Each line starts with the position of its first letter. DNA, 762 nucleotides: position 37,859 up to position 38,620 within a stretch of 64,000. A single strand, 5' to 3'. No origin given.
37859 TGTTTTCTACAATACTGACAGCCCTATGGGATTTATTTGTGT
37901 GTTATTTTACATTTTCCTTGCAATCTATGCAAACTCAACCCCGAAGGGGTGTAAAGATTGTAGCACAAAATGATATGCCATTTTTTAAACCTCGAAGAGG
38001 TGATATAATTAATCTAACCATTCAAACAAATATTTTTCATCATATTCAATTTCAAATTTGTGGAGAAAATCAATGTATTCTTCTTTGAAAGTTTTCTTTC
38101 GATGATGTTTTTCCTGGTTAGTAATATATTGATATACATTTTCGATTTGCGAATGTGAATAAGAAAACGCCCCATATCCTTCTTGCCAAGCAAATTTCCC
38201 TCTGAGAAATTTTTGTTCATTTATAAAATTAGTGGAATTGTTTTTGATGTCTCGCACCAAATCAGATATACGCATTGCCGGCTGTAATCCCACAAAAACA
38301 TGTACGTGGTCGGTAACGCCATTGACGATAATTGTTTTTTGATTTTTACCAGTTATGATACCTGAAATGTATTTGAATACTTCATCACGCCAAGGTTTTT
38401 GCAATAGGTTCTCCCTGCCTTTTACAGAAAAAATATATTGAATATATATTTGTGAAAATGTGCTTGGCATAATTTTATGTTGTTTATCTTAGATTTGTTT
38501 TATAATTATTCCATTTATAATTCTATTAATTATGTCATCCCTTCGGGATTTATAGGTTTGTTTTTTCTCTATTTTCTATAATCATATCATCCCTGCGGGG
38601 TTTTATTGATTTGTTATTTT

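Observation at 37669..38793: Y1/HUH transposase (RAYT-like) flanked on both sides by arrays of UUCG-type hairpin repeats, inserted between kamE and atoA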

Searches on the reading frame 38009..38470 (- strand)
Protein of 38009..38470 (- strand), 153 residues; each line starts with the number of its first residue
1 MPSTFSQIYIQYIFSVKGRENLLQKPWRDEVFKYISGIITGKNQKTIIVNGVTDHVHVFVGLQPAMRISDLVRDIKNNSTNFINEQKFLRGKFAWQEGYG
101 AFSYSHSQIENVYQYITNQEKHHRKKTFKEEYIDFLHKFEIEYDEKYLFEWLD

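Call 4: search_protein_families(library=pfam, proteins=[window:38009-38470:-])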
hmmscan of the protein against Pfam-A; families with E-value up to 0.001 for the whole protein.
window:38009-38470:- (153 aa): 1 family
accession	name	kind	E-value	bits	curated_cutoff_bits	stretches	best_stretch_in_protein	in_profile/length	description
PF01797.21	Y1_Tnp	-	7.8e-24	84.6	23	1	5-119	2-121/121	Transposase IS200 like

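Call 5: search_protein_families(library=ncbifam, proteins=[window:38009-38470:-])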
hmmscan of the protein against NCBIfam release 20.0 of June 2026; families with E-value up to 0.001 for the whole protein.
window:38009-38470:- (153 aa): 1 family
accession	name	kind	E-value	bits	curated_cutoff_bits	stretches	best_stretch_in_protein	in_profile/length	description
NF033573.1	transpos_IS200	equivalog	2e-17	63.6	55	1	4-118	7-126/126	IS200/IS605 family transposase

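Call 9: find_homologous_proteins(query=window:38009-38470:-)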
Query window:38009-38470:- (153 aa): 8000 proteins with E <= 0.001 among 8000 candidates; the best 120 are listed.
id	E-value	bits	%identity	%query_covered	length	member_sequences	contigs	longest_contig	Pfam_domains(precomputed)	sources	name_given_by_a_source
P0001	3.1e-98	344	100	100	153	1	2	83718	PF01797.22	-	-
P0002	5.0e-86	304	86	100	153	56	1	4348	PF01797.22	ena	-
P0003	1.1e-85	303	86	100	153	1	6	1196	PF01797.22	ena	-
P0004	2.4e-85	302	87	100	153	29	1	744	PF01797.22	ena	-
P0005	3.5e-85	302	85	100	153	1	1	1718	PF01797.22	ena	-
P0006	1.1e-84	300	86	100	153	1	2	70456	PF01797.22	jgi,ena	-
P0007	2.6e-84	299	86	100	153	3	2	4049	PF01797.22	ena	-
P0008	3.5e-84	298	83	100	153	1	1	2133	PF01797.22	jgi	jgi:REP element-mobilizing transposase RayT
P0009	6.6e-84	298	84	100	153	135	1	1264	PF01797.22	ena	-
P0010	7.3e-84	297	84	100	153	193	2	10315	PF01797.22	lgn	-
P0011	8.6e-84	297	84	100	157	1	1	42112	PF01797.22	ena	-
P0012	8.8e-84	297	84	100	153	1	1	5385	PF01797.22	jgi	-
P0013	1.0e-83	297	85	100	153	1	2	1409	PF01797.22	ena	-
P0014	1.1e-83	297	83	100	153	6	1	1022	PF01797.22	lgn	-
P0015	1.1e-83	297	85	100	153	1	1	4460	PF01797.22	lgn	-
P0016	1.2e-83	297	85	100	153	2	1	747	PF01797.22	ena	-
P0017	1.4e-83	296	84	100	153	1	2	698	PF01797.22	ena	-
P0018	1.8e-83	296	83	100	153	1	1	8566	PF01797.22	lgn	-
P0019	3.8e-83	295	82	100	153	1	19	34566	PF01797.22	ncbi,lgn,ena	-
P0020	5.1e-83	295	84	100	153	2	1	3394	PF01797.22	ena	-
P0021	8.7e-83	294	82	100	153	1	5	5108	PF01797.22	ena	-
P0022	1.1e-82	294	82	100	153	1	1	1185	PF01797.22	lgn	-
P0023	1.1e-82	294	82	100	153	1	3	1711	PF01797.22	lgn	-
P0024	1.5e-82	293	84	100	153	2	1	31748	PF01797.22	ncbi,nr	ncbi:MAG: IS200/IS605 family transposase [Ferruginibacter sp.]|nr:IS200/IS605 family transposase [Fe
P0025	1.8e-82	293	82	100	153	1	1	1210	PF01797.22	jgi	jgi:REP element-mobilizing transposase RayT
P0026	1.8e-82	293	82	100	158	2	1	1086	PF01797.22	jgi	jgi:putative transposase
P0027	2.0e-82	293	82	100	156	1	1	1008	PF01797.22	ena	-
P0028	2.2e-82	293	81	100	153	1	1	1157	PF01797.22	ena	-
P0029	2.6e-82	292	81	100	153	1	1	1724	PF01797.22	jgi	jgi:REP element-mobilizing transposase RayT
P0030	2.6e-82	292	82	100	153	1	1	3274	PF01797.22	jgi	jgi:putative transposase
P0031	3.0e-82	292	81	100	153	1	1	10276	PF01797.22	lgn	-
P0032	3.0e-82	292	80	100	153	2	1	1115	PF01797.22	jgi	jgi:REP element-mobilizing transposase RayT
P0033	3.5e-82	292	82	100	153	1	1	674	PF01797.22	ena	-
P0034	3.7e-82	292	84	100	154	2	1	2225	PF01797.22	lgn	-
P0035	4.0e-82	292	82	100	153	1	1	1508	PF01797.22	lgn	-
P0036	4.0e-82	292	84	100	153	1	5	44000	PF01797.22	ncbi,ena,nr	ncbi:MAG TPA: IS200/IS605 family transposase [Ferruginibacter sp.]|nr:IS200/IS605 family transposase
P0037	5.7e-82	291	82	100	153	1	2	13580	PF01797.22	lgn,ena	-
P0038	8.2e-82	291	82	100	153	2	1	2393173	PF01797.22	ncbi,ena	-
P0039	8.5e-82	291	82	100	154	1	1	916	PF01797.22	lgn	-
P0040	8.6e-82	291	78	100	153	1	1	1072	PF01797.22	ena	-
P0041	8.7e-82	291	81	100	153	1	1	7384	PF01797.22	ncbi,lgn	-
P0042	8.8e-82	291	81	100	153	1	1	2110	PF01797.22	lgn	-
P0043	1.0e-81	290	81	100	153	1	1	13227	PF01797.22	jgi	-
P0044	1.1e-81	290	80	100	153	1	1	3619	PF01797.22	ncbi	-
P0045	1.1e-81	290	83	100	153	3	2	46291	PF01797.22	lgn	-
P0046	1.3e-81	290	81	100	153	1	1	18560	PF01797.22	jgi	jgi:putative transposase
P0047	1.3e-81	290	82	100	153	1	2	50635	PF01797.22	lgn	-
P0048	1.5e-81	290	80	100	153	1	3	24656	PF01797.22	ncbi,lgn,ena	-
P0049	1.7e-81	290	83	100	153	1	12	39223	PF01797.22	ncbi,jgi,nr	ncbi:MAG: IS200/IS605 family transposase [Chitinophagales bacterium]|jgi:putative transposase|nr:IS2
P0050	2.0e-81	289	82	100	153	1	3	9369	PF01797.22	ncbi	ncbi:MAG: IS200/IS605 family transposase [Cyclobacteriaceae bacterium]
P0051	2.0e-81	289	81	100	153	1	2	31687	PF01797.22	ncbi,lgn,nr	ncbi:MAG TPA: IS200/IS605 family transposase [Saprospiraceae bacterium]|nr:IS200/IS605 family transp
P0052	2.0e-81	289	80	100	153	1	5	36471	PF01797.22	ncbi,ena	-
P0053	2.2e-81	289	82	100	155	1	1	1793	PF01797.22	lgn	-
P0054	2.2e-81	289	82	100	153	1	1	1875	PF01797.22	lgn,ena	-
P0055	2.2e-81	289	80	100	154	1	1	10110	PF01797.22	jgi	jgi:REP element-mobilizing transposase RayT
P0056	2.3e-81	289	79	100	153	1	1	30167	PF01797.22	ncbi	-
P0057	2.4e-81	289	82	100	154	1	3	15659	PF01797.22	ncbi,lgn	-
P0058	2.4e-81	289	78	100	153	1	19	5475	PF01797.22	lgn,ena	-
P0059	2.4e-81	289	82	100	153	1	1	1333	PF01797.22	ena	-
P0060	2.7e-81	289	78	99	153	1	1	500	PF01797.22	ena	-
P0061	2.9e-81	289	82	100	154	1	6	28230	PF01797.22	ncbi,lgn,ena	-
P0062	2.9e-81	289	82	100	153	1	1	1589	PF01797.22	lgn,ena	-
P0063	3.0e-81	289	82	100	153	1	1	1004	PF01797.22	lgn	-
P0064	3.2e-81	289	83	100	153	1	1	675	PF01797.22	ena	-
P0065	3.6e-81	289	82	100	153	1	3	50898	PF01797.22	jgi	jgi:putative transposase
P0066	3.7e-81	289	82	100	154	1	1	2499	PF01797.22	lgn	-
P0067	3.9e-81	289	82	100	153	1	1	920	PF01797.22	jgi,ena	-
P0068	4.1e-81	288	78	100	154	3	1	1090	PF01797.22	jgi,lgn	-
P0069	4.3e-81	288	80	100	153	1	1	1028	PF01797.22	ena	-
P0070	4.3e-81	288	80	100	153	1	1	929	PF01797.22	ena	-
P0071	4.4e-81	288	79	100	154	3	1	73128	PF01797.22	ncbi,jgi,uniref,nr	ncbi:IS200/IS605 family transposase [Flavobacterium sp. ZT3R18]|jgi:putative transposase|uniref:IS20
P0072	4.8e-81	288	80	100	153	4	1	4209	PF01797.22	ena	-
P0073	4.9e-81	288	82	100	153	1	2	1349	PF01797.22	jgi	-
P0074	4.9e-81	288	83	100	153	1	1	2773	PF01797.22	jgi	jgi:putative transposase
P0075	5.1e-81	288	82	100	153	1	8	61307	PF01797.22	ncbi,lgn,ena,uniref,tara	ncbi:IS200/IS605 family transposase [Cyclobacterium amurskyense]|uniref:IS200/IS605 family transposa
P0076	5.1e-81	288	81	100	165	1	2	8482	PF01797.22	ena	-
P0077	5.2e-81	288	82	99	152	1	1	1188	PF01797.22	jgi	jgi:putative transposase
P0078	5.3e-81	288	80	100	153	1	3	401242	PF01797.22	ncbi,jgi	jgi:REP element-mobilizing transposase RayT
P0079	5.5e-81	288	80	100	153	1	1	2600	PF01797.22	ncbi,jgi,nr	ncbi:MAG: IS200/IS605 family transposase [Spirosomaceae bacterium]|jgi:REP element-mobilizing transp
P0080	5.6e-81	288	82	100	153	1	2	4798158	PF01797.22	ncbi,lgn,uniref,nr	ncbi:transposase IS200-family protein [Emticicia oligotrophica DSM 17448]|uniref:Transposase IS200-f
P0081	6.0e-81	288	80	100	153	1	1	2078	PF01797.22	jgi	jgi:putative transposase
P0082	6.0e-81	288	80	100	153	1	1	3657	PF01797.22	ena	-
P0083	6.1e-81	288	82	100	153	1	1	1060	PF01797.22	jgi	-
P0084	6.1e-81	288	82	100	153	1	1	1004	PF01797.22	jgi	jgi:REP element-mobilizing transposase RayT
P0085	6.5e-81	288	81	100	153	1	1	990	PF01797.22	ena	-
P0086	6.7e-81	288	81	100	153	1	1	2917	PF01797.22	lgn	-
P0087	6.7e-81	288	79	100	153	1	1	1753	PF01797.22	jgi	-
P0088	7.1e-81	288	80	100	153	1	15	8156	PF01797.22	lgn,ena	-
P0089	7.6e-81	288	82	100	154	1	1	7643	PF01797.22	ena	-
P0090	8.4e-81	287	81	100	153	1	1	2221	PF01797.22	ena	-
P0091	8.7e-81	287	80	100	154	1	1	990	PF01797.22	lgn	-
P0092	9.2e-81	287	80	100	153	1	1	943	PF01797.22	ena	-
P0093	9.6e-81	287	78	100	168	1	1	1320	PF01797.22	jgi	jgi:putative transposase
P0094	9.9e-81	287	79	100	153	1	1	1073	PF01797.22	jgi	-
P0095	1.0e-80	287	81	100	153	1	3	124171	PF01797.22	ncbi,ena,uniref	ncbi:IS200/IS605 family transposase [uncultured Cyclobacterium sp.]|uniref:IS200/IS605 family transp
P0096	1.0e-80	287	79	100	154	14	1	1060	PF01797.22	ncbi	-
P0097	1.0e-80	287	82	100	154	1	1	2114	PF01797.22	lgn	-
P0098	1.1e-80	287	81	100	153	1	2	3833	PF01797.22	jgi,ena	-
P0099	1.2e-80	287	81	100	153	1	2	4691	PF01797.22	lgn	-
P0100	1.2e-80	287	80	100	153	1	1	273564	PF01797.22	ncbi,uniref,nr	ncbi:REP element-mobilizing transposase RayT [Flavobacterium arsenatis]|uniref:REP element-mobilizin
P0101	1.3e-80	287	79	100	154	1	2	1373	PF01797.22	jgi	jgi:putative transposase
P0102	1.3e-80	287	80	100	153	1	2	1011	PF01797.22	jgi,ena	-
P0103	1.3e-80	287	82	100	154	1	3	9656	PF01797.22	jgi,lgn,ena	-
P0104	1.3e-80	287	81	100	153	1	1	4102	PF01797.22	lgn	-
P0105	1.4e-80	287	79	100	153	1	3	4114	PF01797.22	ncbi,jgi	jgi:putative transposase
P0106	1.4e-80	287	77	100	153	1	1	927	PF01797.22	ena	-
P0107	1.4e-80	287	80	100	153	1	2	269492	PF01797.22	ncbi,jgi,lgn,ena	jgi:putative transposase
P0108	1.5e-80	287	82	100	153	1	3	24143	PF01797.22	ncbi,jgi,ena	-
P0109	1.5e-80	287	82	100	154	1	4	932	PF01797.22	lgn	-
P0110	1.6e-80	287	80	100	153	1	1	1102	PF01797.22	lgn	-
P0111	1.6e-80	287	81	100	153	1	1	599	PF01797.22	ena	-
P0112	1.9e-80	286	77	100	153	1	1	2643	PF01797.22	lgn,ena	-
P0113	1.9e-80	286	80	100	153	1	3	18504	PF01797.22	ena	-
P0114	1.9e-80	286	80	100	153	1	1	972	PF01797.22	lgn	-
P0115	1.9e-80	286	80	100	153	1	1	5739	PF01797.22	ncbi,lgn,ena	-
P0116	2.1e-80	286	80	100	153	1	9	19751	PF01797.22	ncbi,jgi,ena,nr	ncbi:MAG: IS200/IS605 family transposase [Methylovulum sp.]|jgi:REP element-mobilizing transposase R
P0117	2.1e-80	286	82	100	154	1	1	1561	PF01797.22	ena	-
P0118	2.1e-80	286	78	100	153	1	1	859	PF01797.22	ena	-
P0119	2.2e-80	286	78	100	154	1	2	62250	PF01797.22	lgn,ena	-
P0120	2.2e-80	286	80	100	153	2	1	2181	PF01797.22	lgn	-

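Call 10: find_encoding_contigs(protein=window:38009-38470:-, flank=10000, max_places=10)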
Protein window:38009-38470:- (153 aa): 2 contigs read that carry it; 1 place shown.
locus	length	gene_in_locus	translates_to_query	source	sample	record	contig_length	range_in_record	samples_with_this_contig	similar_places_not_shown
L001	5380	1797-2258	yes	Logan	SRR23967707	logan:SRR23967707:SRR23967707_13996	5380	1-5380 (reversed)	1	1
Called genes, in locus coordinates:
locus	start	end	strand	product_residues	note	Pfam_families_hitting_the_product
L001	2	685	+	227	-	?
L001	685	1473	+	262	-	PF16554:OAM_dimer, PF02310:B12-binding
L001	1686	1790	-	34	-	-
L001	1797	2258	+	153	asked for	PF01797:Y1_Tnp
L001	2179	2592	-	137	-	-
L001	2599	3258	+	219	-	PF01144:CoA_trans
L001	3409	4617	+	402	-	PF00108:Thiolase_N, PF02803:Thiolase_C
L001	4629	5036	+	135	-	PF01575:MaoC_dehydratas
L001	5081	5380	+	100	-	?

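Call 18: find_encoding_contigs(protein=P0006, flank=6000, max_places=4)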
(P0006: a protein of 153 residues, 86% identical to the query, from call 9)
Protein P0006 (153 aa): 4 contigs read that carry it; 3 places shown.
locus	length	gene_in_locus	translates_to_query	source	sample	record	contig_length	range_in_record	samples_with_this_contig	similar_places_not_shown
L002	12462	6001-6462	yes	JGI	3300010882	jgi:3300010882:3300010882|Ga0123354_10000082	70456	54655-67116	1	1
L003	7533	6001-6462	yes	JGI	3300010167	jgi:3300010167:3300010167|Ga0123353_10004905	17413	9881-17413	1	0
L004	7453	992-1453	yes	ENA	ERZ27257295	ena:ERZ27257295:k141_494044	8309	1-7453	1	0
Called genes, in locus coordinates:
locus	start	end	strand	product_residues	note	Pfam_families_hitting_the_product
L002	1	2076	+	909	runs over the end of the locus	PF02867:Ribonuc_red_lgC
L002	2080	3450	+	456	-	PF13230:GATase_4 (weak), PF13522:GATase_6, PF13537:GATase_7, PF00156:Pribosyltran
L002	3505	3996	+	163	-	PF04397:LytTR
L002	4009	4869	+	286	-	PF01012:ETF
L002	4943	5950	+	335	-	PF01012:ETF, PF00766:ETF_alpha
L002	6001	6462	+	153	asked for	PF01797:Y1_Tnp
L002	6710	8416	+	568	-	PF02771:Acyl-CoA_dh_N, PF02770:Acyl-CoA_dh_M, PF00441:Acyl-CoA_dh_1, PF08028:Acyl-CoA_dh_2, PF22924:ACOX_C_alpha1 (weak), PF12186:AcylCoA_dehyd_C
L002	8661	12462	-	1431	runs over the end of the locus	PF12951:PATR, PF05345:He_PIG, PF18962:Por_Secre_tail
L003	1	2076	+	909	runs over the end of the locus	PF02867:Ribonuc_red_lgC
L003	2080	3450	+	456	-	PF13230:GATase_4 (weak), PF13522:GATase_6, PF13537:GATase_7, PF00156:Pribosyltran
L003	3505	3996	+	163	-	PF04397:LytTR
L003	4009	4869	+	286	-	PF01012:ETF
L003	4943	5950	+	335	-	PF01012:ETF, PF00766:ETF_alpha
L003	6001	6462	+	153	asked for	PF01797:Y1_Tnp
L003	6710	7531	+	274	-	?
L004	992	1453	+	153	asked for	PF01797:Y1_Tnp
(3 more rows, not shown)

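Call 19: find_encoding_contigs(protein=P0080, flank=6000, max_places=4)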
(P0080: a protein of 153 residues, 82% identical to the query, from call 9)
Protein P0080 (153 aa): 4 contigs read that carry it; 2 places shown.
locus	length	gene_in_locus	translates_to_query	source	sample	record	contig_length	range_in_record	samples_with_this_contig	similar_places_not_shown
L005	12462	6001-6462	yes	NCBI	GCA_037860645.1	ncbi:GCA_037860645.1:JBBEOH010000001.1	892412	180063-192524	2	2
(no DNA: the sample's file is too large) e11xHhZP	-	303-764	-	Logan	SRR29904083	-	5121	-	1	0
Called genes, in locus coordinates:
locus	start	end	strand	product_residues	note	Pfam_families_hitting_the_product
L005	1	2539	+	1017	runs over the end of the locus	PF19838:LptD_2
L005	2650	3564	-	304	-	PF00294:PfkB, PF08543:Phos_pyr_kin (faint)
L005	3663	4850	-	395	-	-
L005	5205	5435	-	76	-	-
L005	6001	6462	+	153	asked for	PF01797:Y1_Tnp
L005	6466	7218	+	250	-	-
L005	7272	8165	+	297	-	PF01073:3Beta_HSD, PF01370:Epimerase, PF02719:Polysacc_synt_2 (faint), PF13460:NAD_binding_10 (weak), PF16363:GDP_Man_Dehyd, PF07993:NAD_binding_4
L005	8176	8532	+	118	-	PF09966:DUF2200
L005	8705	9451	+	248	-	PF07978:NIPSNAP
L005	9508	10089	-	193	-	-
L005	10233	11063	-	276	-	PF20240:DUF6597 (weak), PF12833:HTH_18, PF00165:HTH_AraC (weak)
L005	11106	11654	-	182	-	PF05899:Cupin_3 (weak), PF07883:Cupin_2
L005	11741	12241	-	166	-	-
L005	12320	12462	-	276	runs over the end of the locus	PF20240:DUF6597 (weak), PF12833:HTH_18, PF00165:HTH_AraC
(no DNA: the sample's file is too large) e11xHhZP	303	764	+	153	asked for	PF01797:Y1_Tnp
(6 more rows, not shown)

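Call 20: find_encoding_contigs(protein=P0038, flank=6000, max_places=4)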
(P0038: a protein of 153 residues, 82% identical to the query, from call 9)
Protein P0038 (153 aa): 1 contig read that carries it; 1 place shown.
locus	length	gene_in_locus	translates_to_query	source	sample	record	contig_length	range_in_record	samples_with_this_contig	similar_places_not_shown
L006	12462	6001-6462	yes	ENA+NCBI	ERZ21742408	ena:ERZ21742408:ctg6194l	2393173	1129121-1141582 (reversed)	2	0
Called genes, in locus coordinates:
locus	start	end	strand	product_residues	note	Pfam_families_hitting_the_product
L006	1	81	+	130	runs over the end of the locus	-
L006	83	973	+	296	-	-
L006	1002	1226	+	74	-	-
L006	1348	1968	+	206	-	-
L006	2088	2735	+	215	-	PF04973:NMN_transporter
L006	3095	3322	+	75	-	PF05598:DUF772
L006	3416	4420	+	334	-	PF01609:DDE_Tnp_1 (weak)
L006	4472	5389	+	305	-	PF01527:HTH_Tnp_1 (weak), PF00665:rve, PF13683:rve_3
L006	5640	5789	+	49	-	-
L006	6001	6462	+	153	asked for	PF01797:Y1_Tnp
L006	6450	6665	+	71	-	-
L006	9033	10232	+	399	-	PF08442:ATP-grasp_2, PF13549:ATP-grasp_5 (weak), PF24948:Citrate_synth_N, PF00549:Ligase_CoA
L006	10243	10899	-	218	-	-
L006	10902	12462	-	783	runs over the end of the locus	PF13491:FtsK_4TM, PF17854:FtsK_alpha, PF01580:FtsK_SpoIIIE, PF09397:FtsK_gamma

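Call 42: search_solved_structures(query=window:38009-38470:-, max_evalue=1, show_alignments=2)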
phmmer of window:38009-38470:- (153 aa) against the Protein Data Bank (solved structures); distinct sequences matched with E-value up to 1: 9.
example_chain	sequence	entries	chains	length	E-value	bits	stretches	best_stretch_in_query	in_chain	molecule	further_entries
2a6m_A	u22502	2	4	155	0.0022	21.4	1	50-135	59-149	ISHp608 transposase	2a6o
2vhg_A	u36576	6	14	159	0.0023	21.3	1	50-135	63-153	TRANSPOSASE ORFA | Putative transposase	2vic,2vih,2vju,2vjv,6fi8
2xm3_A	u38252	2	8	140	0.0053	20.1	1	8-120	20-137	TRANSPOSASE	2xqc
2xma_A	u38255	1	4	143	0.0057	20.1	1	8-120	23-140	TRANSPOSASE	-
2fyx_A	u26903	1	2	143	0.011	19.1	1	11-120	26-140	transposase, putative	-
2xo6_A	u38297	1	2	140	0.017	18.5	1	8-119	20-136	TRANSPOSASE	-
2f4f_A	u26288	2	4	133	0.04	17.3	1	12-121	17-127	Transposase, putative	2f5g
1jo6_A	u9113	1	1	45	0.18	15.2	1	93-128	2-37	potassium large conductance calcium-activated channel, subfamily M, beta member 2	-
2ec2_A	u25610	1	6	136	0.46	13.9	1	46-119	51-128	136aa long hypothetical transposase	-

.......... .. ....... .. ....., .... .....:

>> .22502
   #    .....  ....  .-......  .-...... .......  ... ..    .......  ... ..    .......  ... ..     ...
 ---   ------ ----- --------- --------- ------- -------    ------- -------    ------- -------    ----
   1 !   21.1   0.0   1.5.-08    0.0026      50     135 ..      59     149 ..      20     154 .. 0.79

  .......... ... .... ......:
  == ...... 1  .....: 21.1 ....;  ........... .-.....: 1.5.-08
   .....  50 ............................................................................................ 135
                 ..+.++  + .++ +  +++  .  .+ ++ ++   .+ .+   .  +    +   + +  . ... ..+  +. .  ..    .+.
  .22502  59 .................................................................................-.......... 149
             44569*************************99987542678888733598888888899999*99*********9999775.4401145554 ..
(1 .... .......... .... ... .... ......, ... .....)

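Call 58: search_dna_similar(query=window:38009-38470:-, collection=plasmids, mode=protein, max_rows=25)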
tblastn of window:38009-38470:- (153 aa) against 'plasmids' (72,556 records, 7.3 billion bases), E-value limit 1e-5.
Records with a match: 12; places in all: 16; records where one place covers at least 80% of the query: 2.
Best place of each record, by identity: <60% 12.
By first word of the organism name: Shewanella 4; Methylophaga 2; Bernardetia 1; Persicobacter 1; Aliarcobacter 1; Picosynechococcus 1; Methylomonas 1; Helicobacter 1.
By predicted mobility (MOB-suite, as given by PLSDB): non-mobilizable 7; conjugative 4; mobilizable 1.
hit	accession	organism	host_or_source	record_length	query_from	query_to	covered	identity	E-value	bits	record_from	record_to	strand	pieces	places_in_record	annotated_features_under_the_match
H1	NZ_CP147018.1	Bernardetia sp. Wsw4-3y2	Red alga,Red algae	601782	1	153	100%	51.0%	4e-51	181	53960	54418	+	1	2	tnpA: IS200/IS605 family transposase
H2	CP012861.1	Persicobacter sp. JZB09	cell culture,soil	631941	1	150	98%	37.3%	1e-28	116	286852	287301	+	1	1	record has no annotation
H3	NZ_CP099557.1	Aliarcobacter cryaerophilus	Chicken meat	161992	8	120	74%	29.4%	5e-6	52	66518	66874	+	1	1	tnpA: IS200/IS605 family transposase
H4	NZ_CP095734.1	Methylophaga pinxianii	pure culture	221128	7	123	76%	27.6%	2e-6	53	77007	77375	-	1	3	tnpA: IS200/IS605 family transposase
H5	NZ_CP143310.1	Methylophaga thalassica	cell culture,A deep sea sediment sample ...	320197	7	123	76%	27.6%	2e-6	53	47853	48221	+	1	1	tnpA: IS200/IS605 family transposase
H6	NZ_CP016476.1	Picosynechococcus sp. PCC 7003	cell culture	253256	3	119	76%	26.8%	5e-6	52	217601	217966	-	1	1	tnpA: IS200/IS605 family transposase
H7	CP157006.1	Methylomonas sp. AM2-LC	-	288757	8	120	74%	27.7%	2e-6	53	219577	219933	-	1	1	record has no annotation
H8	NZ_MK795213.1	Helicobacter pylori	Homo sapiens,biopsy of the antrum mucosa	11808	8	123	76%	25.4%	7e-6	52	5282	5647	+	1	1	tnpA: IS200/IS605 family transposase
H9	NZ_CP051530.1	Shewanella baltica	fish gut,Atlantic Mackerel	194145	7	120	75%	25.8%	8e-6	51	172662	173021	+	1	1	tnpA: IS200/IS605 family transposase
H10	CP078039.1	Shewanella putrefaciens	Whole Organism,sink handle in ICU Room ...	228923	7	120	75%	25.8%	8e-6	51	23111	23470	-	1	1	tnpA: IS200/IS605 family transposase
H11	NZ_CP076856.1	Shewanella decolorationis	sludge,sludge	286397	7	120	75%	25.8%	8e-6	51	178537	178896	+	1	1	tnpA: IS200/IS605 family transposase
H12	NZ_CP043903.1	Shewanella sp. LC6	-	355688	7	120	75%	25.8%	8e-6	51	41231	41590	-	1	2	tnpA: IS200/IS605 family transposase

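Call 59: search_dna_similar(query=window:38009-38470:-, collection=phages, mode=protein, max_rows=10)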
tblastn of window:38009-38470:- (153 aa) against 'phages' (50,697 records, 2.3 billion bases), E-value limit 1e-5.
Records with a match: 2; places in all: 2; records where one place covers at least 80% of the query: 1.
Best place of each record, by identity: <60% 2.
By first word of the organism name: Bacteriophage 1; Helicobacter 1.
By host as written in the record: - 1; Helicobacter pylori 1.
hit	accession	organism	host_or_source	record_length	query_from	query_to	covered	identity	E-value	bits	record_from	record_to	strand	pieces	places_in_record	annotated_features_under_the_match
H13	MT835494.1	Bacteriophage sp.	human fecal samples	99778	13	136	81%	25.8%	6e-7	53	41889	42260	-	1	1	record has no annotation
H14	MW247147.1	Helicobacter phage COL 23-PUJ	Helicobacter pylori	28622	8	123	76%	25.4%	4e-6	51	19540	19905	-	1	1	transposase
